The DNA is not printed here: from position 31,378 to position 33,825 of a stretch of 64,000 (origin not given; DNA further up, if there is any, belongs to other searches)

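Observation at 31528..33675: Gingipain-type C25 cysteine peptidase, very close to RgpB in the catalytic core but apparently lacking a T9SS C-terminal sorting domain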

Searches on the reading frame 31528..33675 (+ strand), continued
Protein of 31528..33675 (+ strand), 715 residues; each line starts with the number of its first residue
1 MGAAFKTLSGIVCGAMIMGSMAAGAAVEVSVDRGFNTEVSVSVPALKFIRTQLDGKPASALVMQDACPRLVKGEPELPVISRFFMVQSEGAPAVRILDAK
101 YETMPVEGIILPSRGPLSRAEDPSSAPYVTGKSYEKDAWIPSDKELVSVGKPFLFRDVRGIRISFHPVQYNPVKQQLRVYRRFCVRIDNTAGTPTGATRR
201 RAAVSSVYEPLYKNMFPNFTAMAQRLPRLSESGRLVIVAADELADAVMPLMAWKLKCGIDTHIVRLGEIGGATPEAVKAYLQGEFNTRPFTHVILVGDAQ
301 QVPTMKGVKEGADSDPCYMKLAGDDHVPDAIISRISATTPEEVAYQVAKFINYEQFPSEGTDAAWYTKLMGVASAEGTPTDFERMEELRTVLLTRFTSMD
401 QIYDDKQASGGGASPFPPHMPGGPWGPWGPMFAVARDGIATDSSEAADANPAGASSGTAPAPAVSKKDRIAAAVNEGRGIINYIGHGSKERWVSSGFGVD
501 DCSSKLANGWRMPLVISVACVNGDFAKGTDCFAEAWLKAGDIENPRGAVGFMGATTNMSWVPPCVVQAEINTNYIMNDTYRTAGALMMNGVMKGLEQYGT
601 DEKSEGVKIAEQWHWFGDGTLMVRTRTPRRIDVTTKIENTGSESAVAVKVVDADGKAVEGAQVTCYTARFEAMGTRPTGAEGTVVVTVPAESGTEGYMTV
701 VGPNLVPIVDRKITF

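Call 11: find_homologous_proteins(query=window:31528-33672:+, max_evalue=0.00001)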
Query window:31528-33672:+ (715 aa): 142 proteins with E <= 0.00001 among 8000 candidates; the best 120 are listed.
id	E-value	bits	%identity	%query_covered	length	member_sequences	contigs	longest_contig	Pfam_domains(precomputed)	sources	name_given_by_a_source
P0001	0.0e+0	1509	92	100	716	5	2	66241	PF08126.17,PF01364.25,PF24107.2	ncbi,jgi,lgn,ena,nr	ncbi:MAG TPA: C25 family cysteine peptidase [Candidatus Ozemobacteraceae bacterium]|nr:C25 family cy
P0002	0.0e+0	1259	75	100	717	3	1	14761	PF08126.17,PF01364.25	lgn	-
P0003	0.0e+0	1249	76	96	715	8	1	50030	PF08126.17,PF01364.25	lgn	-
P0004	0.0e+0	1243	75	100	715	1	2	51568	PF08126.17,PF01364.25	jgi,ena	-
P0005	0.0e+0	1239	75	96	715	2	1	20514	PF08126.17,PF01364.25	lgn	-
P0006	0.0e+0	1234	74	100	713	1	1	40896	PF08126.17,PF01364.25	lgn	-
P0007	5.2e-256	870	53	99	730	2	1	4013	PF08126.17,PF01364.25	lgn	-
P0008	9.5e-254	862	53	99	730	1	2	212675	PF08126.17,PF01364.25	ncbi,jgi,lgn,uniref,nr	ncbi:MAG: arginine-specific cysteine proteinase [Candidatus Ozemobacter sibiricus]|jgi:hypothetical 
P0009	2.8e-253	861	54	97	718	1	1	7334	PF08126.17,PF01364.25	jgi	jgi:gingipain R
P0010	9.3e-251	853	54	97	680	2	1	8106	PF08126.17,PF01364.25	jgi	-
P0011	1.8e-239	815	53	99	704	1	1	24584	PF08126.17,PF01364.25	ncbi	-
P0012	1.3e-215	736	47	99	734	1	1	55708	PF08126.17,PF01364.25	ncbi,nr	ncbi:MAG: hypothetical protein HQM10_25185 [Candidatus Riflebacteria bacterium]|nr:hypothetical prot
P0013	2.4e-212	726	46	99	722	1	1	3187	PF08126.17,PF01364.25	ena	-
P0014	1.8e-210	719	47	97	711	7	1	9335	PF08126.17,PF01364.25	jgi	jgi:hypothetical protein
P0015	4.1e-208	712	47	99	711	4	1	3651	PF08126.17,PF01364.25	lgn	-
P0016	7.1e-207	707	46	97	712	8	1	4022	PF08126.17,PF01364.25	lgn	-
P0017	1.4e-204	700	45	99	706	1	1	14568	PF08126.17,PF01364.25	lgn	-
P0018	3.6e-204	699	45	99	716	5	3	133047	PF08126.17,PF01364.25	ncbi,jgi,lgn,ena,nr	ncbi:MAG: hypothetical protein CVV41_17900 [Candidatus Riflebacteria bacterium HGW-Riflebacteria-1]|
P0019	6.7e-204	698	72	58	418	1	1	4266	PF08126.17,PF01364.25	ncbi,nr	ncbi:MAG TPA: C25 family peptidase propeptide domain-containing protein, partial [Candidatus Ozemoba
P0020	2.8e-203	696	46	97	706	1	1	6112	PF08126.17,PF01364.25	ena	-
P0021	6.3e-203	694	45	99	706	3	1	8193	PF08126.17,PF11974.15,PF01364.25,PF24107.2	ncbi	-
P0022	7.8e-203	694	46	97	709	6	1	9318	PF08126.17,PF01364.25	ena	-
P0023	1.1e-202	694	45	100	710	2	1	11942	PF08126.17,PF11974.15,PF01364.25,PF24107.2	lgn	-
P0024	3.4e-202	692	45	99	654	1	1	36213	PF08126.17,PF02369.23,PF01364.25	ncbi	ncbi:MAG TPA: C25 family cysteine peptidase [Candidatus Ozemobacteraceae bacterium]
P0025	5.7e-202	691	45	99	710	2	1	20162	PF08126.17,PF01364.25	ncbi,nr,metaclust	ncbi:MAG: hypothetical protein A2W80_01585 [Candidatus Riflebacteria bacterium GWC2_50_8]|nr:MAG: hy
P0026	3.4e-201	689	45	99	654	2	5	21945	PF08126.17,PF02369.23,PF01364.25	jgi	-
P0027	9.6e-201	687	45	99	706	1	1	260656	PF08126.17,PF01364.25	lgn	-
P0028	9.8e-201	687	45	95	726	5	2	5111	PF08126.17,PF01364.25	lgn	-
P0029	1.2e-200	687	45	100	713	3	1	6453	PF08126.17,PF01364.25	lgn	-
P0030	4.3e-200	685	45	98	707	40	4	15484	PF08126.17,PF01364.25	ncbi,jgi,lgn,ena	-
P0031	6.3e-200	685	46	97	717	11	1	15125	PF08126.17,PF01364.25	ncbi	ncbi:MAG: C25 family cysteine peptidase [Candidatus Rifleibacteriota bacterium]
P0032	8.7e-200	684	49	53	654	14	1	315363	PF08126.17,PF02369.23,PF01364.25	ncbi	-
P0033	6.1e-199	681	43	99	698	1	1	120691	PF08126.17,PF01364.25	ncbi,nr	ncbi:MAG: hypothetical protein HQM08_13720 [Candidatus Riflebacteria bacterium]|nr:hypothetical prot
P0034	7.1e-199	681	47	56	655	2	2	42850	PF08126.17,PF01364.25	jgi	-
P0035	7.9e-199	681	47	96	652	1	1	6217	PF08126.17,PF01364.25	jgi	-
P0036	1.1e-198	680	44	98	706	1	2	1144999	PF08126.17,PF01364.25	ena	-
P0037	1.4e-198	680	47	56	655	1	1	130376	PF08126.17,PF01364.25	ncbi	-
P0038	3.5e-198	679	48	56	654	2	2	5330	PF08126.17,PF02369.23,PF01364.25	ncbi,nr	ncbi:MAG: Gingipain R2 precursor [bacterium ADurb.Bin374]|nr:MAG: Gingipain R2 precursor [bacterium 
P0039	9.0e-198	677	44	99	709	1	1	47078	PF08126.17,PF01364.25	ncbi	-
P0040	1.5e-197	677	44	97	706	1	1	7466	PF08126.17,PF11974.15,PF01364.25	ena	-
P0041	1.7e-197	676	44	99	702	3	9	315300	PF08126.17,PF02369.23,PF01364.25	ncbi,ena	-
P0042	2.1e-196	673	43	99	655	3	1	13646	PF08126.17,PF02369.23,PF01364.25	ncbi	-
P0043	5.0e-196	672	45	99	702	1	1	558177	PF08126.17,PF01364.25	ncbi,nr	ncbi:MAG: hypothetical protein HQM10_06445 [Candidatus Riflebacteria bacterium]|nr:hypothetical prot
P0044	1.2e-195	670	44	99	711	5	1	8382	PF08126.17,PF01364.25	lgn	-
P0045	2.0e-195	670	46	55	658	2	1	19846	PF08126.17,PF02369.23,PF01364.25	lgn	-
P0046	2.3e-193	663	46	56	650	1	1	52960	PF08126.17,PF02369.23,PF01364.25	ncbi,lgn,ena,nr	ncbi:MAG: hypothetical protein GX442_05315 [Candidatus Riflebacteria bacterium]|nr:hypothetical prot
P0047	6.5e-192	658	46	55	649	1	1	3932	PF08126.17,PF01364.25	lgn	-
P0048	1.0e-191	657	46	56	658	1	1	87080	PF08126.17,PF01364.25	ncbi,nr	ncbi:MAG: hypothetical protein HQM09_09240 [Candidatus Riflebacteria bacterium]|nr:hypothetical prot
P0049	1.2e-190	654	44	56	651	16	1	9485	PF08126.17,PF01364.25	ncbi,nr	ncbi:hypothetical protein AUK22_03585 [bacterium CG2_30_54_10]|nr:MAG: hypothetical protein AUK22_03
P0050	3.0e-189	649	43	99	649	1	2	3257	PF08126.17,PF01364.25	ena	-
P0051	4.6e-188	645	44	99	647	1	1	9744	PF08126.17,PF01364.25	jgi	jgi:gingipain R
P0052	7.1e-187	641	49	85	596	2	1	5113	PF08126.17,PF01364.25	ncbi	ncbi:MAG: C25 family cysteine peptidase, partial [Candidatus Rifleibacteriota bacterium]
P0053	2.6e-183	630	43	100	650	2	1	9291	PF08126.17,PF02369.23,PF01364.25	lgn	-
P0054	2.8e-182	626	44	58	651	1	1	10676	PF08126.17,PF02369.23,PF01364.25,PF09134.17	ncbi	-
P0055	3.2e-181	623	41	99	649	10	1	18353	PF08126.17,PF01364.25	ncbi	-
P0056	4.4e-180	619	42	99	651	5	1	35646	PF08126.17,PF01364.25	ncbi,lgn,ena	-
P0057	1.1e-178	614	42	99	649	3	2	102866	PF08126.17,PF01364.25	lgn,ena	-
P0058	2.6e-178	613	42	99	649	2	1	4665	PF08126.17,PF01364.25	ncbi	-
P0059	3.3e-178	613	40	99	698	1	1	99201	PF08126.17,PF01364.25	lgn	-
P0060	3.5e-177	609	41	98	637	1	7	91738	PF08126.17,PF02369.23,PF01364.25,PF09134.17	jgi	jgi:hypothetical protein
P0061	4.2e-176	606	42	98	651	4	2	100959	PF08126.17,PF01364.25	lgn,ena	-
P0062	1.3e-175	604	45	56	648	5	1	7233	PF08126.17,PF02369.23,PF01364.25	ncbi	ncbi:MAG: C25 family cysteine peptidase [Candidatus Rifleibacteriota bacterium]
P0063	2.2e-175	603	45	55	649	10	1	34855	PF08126.17,PF02369.23,PF01364.25,PF09134.17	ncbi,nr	ncbi:MAG: hypothetical protein PWR01_2225 [Clostridiales bacterium]|nr:hypothetical protein [Clostri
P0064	3.0e-175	603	44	56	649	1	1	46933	PF08126.17,PF01364.25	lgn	-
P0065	4.4e-175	602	42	98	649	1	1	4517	PF08126.17,PF02369.23,PF01364.25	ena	-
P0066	4.6e-175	602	42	98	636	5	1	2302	PF08126.17,PF01364.25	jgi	jgi:hypothetical protein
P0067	2.1e-174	600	42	99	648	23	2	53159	PF08126.17,PF02369.23,PF01364.25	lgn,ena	-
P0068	4.4e-173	596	43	56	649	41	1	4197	PF08126.17,PF02369.23,PF01364.25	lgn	-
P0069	1.5e-172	594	41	99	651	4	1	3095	PF08126.17,PF01364.25,PF09134.17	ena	-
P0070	1.6e-172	594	39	99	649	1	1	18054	PF08126.17,PF02369.23,PF01364.25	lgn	-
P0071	1.7e-172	594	41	99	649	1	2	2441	PF08126.17,PF01364.25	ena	-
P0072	5.1e-172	592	40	99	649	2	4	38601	PF08126.17,PF01364.25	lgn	-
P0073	6.7e-172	592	39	99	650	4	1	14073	PF08126.17,PF02369.23,PF01364.25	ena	-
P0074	1.1e-171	591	43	56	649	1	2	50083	PF08126.17,PF01364.25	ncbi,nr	ncbi:MAG TPA: C25 family cysteine peptidase [Candidatus Rifleibacterium sp.]|nr:C25 family cysteine 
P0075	1.1e-171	591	43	56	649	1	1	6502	PF08126.17,PF01364.25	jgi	-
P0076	1.2e-171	591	40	98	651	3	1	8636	PF08126.17,PF01364.25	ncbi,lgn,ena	-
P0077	1.9e-171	590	44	54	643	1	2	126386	PF08126.17,PF01364.25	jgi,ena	-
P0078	2.1e-171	590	41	97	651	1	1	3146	PF08126.17,PF01364.25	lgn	-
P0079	3.0e-171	590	38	99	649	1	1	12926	PF08126.17,PF02369.23,PF01364.25,PF09134.17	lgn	-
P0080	3.2e-171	590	40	99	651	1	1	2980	PF08126.17,PF02369.23,PF01364.25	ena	-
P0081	3.8e-171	589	44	54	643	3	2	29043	PF08126.17,PF01364.25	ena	-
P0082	1.6e-170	587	40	98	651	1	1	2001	PF08126.17,PF01364.25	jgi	jgi:hypothetical protein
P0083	2.3e-170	587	41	99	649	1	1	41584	PF08126.17,PF01364.25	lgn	-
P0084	6.8e-170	585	40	99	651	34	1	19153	PF08126.17,PF01364.25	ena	-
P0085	1.0e-169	585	39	99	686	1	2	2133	PF08126.17,PF02369.23,PF01364.25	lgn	-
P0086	1.5e-169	584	41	98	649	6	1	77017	PF08126.17,PF01364.25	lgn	-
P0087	3.1e-169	583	40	99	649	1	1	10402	PF08126.17,PF01364.25,PF09134.17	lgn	-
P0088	3.9e-169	583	40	99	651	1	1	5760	PF08126.17,PF01364.25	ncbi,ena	-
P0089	1.6e-167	577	39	99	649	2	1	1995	PF08126.17,PF02369.23,PF11974.15,PF13620.13,PF01364.25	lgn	-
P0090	2.4e-167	577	39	99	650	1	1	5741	PF08126.17,PF01364.25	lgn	-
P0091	3.4e-167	576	42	97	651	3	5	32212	PF08126.17,PF01364.25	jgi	-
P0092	8.4e-167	575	41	99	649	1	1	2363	PF08126.17,PF02369.23,PF01364.25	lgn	-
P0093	4.0e-166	573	40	99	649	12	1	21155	PF08126.17,PF02369.23,PF01364.25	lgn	-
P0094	7.8e-166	572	38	99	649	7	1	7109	PF08126.17,PF02369.23,PF01364.25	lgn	-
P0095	4.3e-163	563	42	56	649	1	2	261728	PF08126.17,PF01364.25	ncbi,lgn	ncbi:MAG: hypothetical protein Kow0029_03040 [Candidatus Rifleibacteriota bacterium]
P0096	2.4e-162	560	38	98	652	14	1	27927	PF08126.17,PF01364.25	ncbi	-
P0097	2.6e-160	554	37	99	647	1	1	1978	PF08126.17,PF01364.25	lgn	-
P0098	2.0e-156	541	39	99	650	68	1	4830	PF08126.17,PF01364.25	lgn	-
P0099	2.8e-155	537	36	98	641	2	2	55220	PF08126.17,PF01364.25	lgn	-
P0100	1.9e-153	531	39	99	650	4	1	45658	PF08126.17,PF01364.25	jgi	jgi:gingipain R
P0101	5.4e-144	500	45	73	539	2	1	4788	PF08126.17,PF01364.25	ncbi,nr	ncbi:MAG: C25 family cysteine peptidase, partial [Candidatus Riflebacteria bacterium]|nr:C25 family 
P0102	2.2e-143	498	39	56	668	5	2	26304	PF08126.17,PF01364.25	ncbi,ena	-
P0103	1.0e-141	492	40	81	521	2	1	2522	PF08126.17,PF01364.25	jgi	jgi:hypothetical protein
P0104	9.2e-134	466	40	51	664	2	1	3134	PF08126.17,PF01364.25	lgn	-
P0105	4.1e-132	460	35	99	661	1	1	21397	PF08126.17,PF01364.25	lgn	-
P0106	6.5e-132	460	37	92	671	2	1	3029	PF08126.17,PF01364.25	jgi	-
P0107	3.2e-131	457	37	55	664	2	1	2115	PF08126.17,PF01364.25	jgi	-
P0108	1.4e-130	455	35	96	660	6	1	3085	PF08126.17,PF01364.25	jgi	-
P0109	1.7e-124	435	37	51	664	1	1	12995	PF08126.17,PF01364.25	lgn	-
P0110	2.7e-124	435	34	96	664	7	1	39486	PF08126.17,PF01364.25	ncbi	-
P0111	3.5e-122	428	35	96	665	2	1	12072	PF08126.17,PF01364.25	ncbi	-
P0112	3.6e-122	428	35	96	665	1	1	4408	PF08126.17,PF01364.25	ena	-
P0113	2.1e-121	425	36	96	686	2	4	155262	PF08126.17,PF01364.25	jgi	jgi:gingipain R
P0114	3.9e-119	417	34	96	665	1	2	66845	PF08126.17,PF01364.25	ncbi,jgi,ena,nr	ncbi:MAG TPA: C25 family cysteine peptidase [Candidatus Wallbacteria bacterium]|nr:C25 family cystei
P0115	5.8e-116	407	34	96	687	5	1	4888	PF08126.17,PF13620.13,PF01364.25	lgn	-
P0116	1.0e-112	396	37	53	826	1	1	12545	PF08126.17,PF01364.25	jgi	jgi:hypothetical protein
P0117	8.7e-112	393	35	90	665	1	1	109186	PF08126.17,PF01364.25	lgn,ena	-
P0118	1.5e-108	382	48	51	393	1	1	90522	PF08126.17,PF01364.25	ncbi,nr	ncbi:MAG: hypothetical protein KKB51_17135, partial [Candidatus Riflebacteria bacterium]|nr:hypothet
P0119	4.4e-108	381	35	95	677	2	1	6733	PF08126.17,PF13620.13,PF01364.25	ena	-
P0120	2.4e-104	369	34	94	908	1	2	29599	PF08126.17,PF22352.3,PF01483.28,PF01364.25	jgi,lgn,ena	-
